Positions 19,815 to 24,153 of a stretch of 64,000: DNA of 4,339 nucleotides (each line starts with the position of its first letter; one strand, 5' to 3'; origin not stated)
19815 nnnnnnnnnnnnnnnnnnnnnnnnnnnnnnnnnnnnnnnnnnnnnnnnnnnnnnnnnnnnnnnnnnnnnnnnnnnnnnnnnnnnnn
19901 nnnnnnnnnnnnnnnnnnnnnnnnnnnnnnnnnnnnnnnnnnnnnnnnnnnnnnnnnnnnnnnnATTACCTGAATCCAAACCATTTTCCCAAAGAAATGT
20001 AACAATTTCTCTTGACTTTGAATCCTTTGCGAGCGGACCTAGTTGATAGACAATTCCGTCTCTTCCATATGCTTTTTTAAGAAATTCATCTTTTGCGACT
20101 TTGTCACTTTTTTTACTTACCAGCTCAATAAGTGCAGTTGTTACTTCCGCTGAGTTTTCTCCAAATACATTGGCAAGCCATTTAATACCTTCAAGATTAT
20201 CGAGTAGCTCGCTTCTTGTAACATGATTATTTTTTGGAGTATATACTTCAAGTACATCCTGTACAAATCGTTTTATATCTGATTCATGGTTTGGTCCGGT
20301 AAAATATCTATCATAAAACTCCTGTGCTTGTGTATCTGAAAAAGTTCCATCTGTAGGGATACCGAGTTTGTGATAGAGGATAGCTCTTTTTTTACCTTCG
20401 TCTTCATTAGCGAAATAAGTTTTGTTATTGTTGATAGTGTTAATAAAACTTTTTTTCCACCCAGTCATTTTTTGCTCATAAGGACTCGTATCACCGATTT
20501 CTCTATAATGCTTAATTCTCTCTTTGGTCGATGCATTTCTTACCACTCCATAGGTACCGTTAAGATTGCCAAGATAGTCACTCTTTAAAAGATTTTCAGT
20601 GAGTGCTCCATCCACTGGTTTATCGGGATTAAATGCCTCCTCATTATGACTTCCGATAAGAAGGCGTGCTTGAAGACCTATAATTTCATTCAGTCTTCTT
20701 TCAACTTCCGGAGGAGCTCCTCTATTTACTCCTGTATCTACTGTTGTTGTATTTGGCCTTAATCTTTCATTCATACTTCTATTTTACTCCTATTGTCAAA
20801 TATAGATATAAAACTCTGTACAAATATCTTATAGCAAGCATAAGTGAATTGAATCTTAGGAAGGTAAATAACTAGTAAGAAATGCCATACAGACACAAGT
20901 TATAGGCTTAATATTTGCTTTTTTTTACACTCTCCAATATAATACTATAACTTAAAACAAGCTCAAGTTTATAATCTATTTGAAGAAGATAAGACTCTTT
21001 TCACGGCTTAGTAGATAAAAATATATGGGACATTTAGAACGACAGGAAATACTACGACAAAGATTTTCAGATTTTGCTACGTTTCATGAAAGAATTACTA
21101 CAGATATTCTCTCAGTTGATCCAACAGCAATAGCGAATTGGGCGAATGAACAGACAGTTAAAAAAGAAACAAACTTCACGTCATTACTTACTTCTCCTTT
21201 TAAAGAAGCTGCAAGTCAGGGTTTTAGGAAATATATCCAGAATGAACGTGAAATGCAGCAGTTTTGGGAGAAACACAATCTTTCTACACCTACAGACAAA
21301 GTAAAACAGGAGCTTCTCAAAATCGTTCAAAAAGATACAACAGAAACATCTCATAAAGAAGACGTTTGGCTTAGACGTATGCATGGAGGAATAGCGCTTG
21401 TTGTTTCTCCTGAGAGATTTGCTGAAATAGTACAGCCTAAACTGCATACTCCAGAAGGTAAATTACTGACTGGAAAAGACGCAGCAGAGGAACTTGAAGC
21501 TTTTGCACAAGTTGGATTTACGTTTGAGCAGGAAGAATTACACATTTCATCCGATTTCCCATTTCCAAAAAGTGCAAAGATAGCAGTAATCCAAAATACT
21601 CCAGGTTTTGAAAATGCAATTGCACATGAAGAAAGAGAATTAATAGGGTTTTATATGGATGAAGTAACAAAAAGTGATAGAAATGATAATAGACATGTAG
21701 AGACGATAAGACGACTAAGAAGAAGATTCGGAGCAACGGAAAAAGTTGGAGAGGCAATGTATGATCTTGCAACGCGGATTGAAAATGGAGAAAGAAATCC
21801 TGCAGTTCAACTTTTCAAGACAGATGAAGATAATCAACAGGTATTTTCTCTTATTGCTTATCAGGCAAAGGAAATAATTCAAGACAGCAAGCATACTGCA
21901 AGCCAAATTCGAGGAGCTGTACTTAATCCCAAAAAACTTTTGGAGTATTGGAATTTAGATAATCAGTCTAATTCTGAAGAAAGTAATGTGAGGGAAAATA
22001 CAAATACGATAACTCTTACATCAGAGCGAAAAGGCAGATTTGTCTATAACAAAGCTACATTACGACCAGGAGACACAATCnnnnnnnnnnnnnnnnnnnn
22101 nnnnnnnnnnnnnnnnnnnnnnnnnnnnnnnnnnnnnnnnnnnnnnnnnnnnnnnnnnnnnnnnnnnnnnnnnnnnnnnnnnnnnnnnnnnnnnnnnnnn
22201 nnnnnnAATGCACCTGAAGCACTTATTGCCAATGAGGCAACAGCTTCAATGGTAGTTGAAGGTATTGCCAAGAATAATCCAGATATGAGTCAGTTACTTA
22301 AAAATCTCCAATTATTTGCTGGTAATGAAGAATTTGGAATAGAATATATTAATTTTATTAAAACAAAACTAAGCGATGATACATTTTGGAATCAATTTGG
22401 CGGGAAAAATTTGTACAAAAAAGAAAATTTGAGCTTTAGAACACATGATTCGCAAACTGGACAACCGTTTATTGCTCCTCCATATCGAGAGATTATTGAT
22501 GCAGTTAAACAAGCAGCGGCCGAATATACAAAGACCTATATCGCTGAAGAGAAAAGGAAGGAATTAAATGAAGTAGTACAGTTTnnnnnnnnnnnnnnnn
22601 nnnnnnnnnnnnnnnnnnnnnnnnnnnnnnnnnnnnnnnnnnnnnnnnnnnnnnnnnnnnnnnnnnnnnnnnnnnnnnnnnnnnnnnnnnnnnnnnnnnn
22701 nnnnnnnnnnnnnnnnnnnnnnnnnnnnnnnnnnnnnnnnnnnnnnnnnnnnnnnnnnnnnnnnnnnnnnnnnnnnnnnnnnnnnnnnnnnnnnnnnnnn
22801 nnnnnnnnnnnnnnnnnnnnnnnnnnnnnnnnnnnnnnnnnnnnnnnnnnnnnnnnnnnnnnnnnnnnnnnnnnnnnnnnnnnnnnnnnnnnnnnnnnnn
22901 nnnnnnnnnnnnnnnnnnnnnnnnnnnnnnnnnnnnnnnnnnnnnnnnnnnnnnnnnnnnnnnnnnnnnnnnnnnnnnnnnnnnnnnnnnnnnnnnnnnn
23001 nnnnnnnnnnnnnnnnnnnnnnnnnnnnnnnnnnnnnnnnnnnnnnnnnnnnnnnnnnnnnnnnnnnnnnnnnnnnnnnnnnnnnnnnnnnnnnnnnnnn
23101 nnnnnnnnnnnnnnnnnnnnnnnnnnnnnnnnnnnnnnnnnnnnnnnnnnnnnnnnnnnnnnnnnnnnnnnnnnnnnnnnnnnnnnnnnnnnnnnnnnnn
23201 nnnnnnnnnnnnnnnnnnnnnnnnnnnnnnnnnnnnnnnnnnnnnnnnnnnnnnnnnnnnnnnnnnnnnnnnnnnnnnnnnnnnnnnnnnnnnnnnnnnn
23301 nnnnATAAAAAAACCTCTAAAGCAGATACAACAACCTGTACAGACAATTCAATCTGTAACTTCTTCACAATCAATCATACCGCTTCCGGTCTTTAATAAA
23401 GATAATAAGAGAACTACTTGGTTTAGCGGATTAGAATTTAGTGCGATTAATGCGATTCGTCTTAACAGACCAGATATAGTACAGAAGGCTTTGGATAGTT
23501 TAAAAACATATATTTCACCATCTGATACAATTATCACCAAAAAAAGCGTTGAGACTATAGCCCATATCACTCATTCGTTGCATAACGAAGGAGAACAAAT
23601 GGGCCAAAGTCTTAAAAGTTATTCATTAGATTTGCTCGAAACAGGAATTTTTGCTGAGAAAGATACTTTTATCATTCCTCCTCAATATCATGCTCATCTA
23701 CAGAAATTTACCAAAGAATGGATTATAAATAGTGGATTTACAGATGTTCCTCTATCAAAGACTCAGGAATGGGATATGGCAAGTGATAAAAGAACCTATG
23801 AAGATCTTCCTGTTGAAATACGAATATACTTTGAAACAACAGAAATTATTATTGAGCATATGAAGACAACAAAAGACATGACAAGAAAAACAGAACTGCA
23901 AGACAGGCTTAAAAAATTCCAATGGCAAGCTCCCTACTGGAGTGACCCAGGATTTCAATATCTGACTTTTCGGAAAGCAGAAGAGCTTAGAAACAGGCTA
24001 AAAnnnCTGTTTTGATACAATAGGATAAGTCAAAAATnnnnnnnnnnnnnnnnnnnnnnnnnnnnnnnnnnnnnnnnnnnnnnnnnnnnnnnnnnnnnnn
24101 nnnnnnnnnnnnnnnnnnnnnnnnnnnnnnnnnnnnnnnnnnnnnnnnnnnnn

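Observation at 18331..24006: Divergent PP2C phosphatase / 993-aa non-RD Hanks kinase pair with large novel domains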

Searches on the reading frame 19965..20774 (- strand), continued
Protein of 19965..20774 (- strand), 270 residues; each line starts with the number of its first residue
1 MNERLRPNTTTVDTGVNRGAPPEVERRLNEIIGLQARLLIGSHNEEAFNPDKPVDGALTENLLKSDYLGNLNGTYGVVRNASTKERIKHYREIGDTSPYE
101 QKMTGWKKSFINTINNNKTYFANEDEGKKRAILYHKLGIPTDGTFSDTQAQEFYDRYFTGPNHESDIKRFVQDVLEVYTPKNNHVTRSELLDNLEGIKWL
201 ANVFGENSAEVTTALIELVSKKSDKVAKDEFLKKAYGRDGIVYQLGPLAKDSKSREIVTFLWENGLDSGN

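Call 102: search_protein_families(library=phrogs, proteins=[window:19965-20774:-, L018:9737-10171:-, L018:10182-16568:-, P0169], max_evalue=0.01)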
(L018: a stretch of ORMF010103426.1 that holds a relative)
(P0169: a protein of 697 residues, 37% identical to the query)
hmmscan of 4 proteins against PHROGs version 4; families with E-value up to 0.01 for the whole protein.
window:19965-20774:- (270 aa): 0 families

L018:9737-10171:- (144 aa): 1 family
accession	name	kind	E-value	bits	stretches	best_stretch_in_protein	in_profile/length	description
phrog_37697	-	unknown function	0.0025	18.9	1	21-49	7-36/40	-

L018:10182-16568:- (2128 aa): 0 families

P0169 (697 aa): 0 families

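Call 103: search_protein_families(library=ncbifam, proteins=[window:19965-20774:-, L018:9737-10171:-, L018:10182-16568:-, P0169, P0167], max_evalue=0.01)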
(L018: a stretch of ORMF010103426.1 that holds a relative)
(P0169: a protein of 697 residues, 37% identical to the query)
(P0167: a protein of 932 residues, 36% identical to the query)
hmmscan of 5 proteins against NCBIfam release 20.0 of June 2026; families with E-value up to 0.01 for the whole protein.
window:19965-20774:- (270 aa): 0 families

L018:9737-10171:- (144 aa): 0 families

L018:10182-16568:- (2128 aa): 0 families

P0169 (697 aa): 0 families

P0167 (932 aa): 1 family
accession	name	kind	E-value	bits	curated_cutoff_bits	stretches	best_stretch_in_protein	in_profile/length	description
TIGR04563.1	TIGR04563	subfamily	0.0047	16.8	65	0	768-792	15-39/53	TIGR04563 family protein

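Call 107: search_dna_similar(query=window:19965-20774:-, collection=phages, mode=protein, max_evalue=0.001, max_rows=5)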
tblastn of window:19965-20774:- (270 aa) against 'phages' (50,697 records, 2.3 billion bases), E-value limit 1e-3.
No match.

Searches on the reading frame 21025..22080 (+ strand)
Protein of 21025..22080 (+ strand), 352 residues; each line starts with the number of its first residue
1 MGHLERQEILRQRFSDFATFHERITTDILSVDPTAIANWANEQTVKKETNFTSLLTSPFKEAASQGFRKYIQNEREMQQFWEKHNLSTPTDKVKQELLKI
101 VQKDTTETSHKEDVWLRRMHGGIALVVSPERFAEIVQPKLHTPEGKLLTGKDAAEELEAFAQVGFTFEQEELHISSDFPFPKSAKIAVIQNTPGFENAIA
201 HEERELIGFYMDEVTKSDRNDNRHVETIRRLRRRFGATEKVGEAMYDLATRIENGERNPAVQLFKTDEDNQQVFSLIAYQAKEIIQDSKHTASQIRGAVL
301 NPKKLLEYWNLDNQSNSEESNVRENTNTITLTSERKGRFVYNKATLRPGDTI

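Call 64: search_protein_families(library=pfam, proteins=[window:21025-22080:+], max_evalue=1)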
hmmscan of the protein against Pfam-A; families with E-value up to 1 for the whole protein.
window:21025-22080:+ (352 aa): 1 family
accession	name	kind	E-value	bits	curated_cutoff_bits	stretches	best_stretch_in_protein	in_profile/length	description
PF02129.25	Peptidase_S15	-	0.2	11.7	23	1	38-98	165-226/262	X-Pro dipeptidyl-peptidase (S15 family)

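Call 72: search_solved_structures(query=window:21025-22080:+, max_evalue=10)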
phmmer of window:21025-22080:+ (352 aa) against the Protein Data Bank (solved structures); distinct sequences matched with E-value up to 10: 2.
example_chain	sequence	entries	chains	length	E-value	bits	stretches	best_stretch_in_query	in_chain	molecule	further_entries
1e6c_A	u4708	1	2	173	0.28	13.5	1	116-191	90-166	SHIKIMATE KINASE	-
1shk_A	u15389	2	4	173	2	10.7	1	116-191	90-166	SHIKIMATE KINASE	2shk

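Call 102: search_protein_families(library=phrogs, proteins=[window:21025-22080:+], max_evalue=0.01)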
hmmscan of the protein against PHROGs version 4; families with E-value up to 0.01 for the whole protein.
window:21025-22080:+ (352 aa): 0 families

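Call 103: search_protein_families(library=ncbifam, proteins=[window:21025-22080:+], max_evalue=0.01)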
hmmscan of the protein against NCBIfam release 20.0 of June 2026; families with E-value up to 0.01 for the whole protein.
window:21025-22080:+ (352 aa): 0 families

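Call 106: search_dna_similar(query=window:21025-22080:+, collection=phages, mode=protein, max_evalue=0.001, max_rows=5)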
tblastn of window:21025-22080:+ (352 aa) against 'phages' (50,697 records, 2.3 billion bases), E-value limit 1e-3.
No match.

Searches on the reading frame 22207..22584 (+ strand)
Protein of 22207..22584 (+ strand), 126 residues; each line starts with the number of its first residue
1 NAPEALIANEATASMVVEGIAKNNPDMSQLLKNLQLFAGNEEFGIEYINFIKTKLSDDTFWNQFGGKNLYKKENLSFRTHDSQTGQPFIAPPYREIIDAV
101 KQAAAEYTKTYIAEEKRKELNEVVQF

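Call 64: search_protein_families(library=pfam, proteins=[window:22207-22584:+], max_evalue=1)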
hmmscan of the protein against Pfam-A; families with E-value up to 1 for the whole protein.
window:22207-22584:+ (126 aa): 0 families

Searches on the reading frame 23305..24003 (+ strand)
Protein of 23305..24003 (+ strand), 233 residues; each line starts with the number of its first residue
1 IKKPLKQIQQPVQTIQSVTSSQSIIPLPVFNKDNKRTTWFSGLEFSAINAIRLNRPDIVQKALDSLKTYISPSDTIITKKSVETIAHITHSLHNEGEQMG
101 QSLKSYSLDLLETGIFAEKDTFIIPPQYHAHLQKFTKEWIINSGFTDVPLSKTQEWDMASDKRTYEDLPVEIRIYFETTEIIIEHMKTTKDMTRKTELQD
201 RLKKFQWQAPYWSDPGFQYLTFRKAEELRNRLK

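Call 64: search_protein_families(library=pfam, proteins=[window:23305-24003:+], max_evalue=1)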
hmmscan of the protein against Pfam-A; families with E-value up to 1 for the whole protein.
window:23305-24003:+ (233 aa): 0 families

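Call 73: search_solved_structures(query=window:23305-24003:+, max_evalue=10)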
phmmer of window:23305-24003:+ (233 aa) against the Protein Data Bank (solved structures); distinct sequences matched with E-value up to 10: 12.
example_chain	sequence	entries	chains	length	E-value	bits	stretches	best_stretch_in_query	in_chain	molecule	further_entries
2bvm_A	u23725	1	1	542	0.94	12.5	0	125-192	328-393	TOXIN B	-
2bvl_A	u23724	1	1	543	0.95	12.4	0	125-192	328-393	TOXIN B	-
8y2l_A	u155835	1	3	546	0.97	12.4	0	125-192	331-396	Glucosyltransferase TcdB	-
4a5x_A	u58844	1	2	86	1.1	12.2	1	168-209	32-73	MIT DOMAIN-CONTAINING PROTEIN 1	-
1vgz_A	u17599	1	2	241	1.4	11.9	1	61-125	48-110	4-diphosphocytidyl-2C-methyl-D-erythritol synthase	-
7so5_A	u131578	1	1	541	1.5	11.8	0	125-192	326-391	Toxin B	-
7so7_A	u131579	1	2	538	1.5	11.8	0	125-192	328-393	Toxin B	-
6oq8_A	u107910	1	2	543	1.6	11.7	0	125-192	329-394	Toxin B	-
7s0y_A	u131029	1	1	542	1.6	11.7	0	125-193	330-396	Toxin B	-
1vgw_A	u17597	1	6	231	1.6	11.7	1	61-125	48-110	4-diphosphocytidyl-2C-methyl-D-erythritol synthase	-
10oh_A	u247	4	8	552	1.8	11.5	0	125-192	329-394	Toxin B | Glucosyltransferase TcdB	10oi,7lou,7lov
5uqm_A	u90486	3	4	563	2.1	11.3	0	125-192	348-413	Toxin B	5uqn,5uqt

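Call 102: search_protein_families(library=phrogs, proteins=[window:23305-24003:+], max_evalue=0.01)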
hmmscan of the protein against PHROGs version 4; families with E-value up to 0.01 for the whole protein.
window:23305-24003:+ (233 aa): 0 families

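Call 103: search_protein_families(library=ncbifam, proteins=[window:23305-24003:+], max_evalue=0.01)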
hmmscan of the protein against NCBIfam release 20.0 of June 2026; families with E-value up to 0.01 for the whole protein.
window:23305-24003:+ (233 aa): 0 families
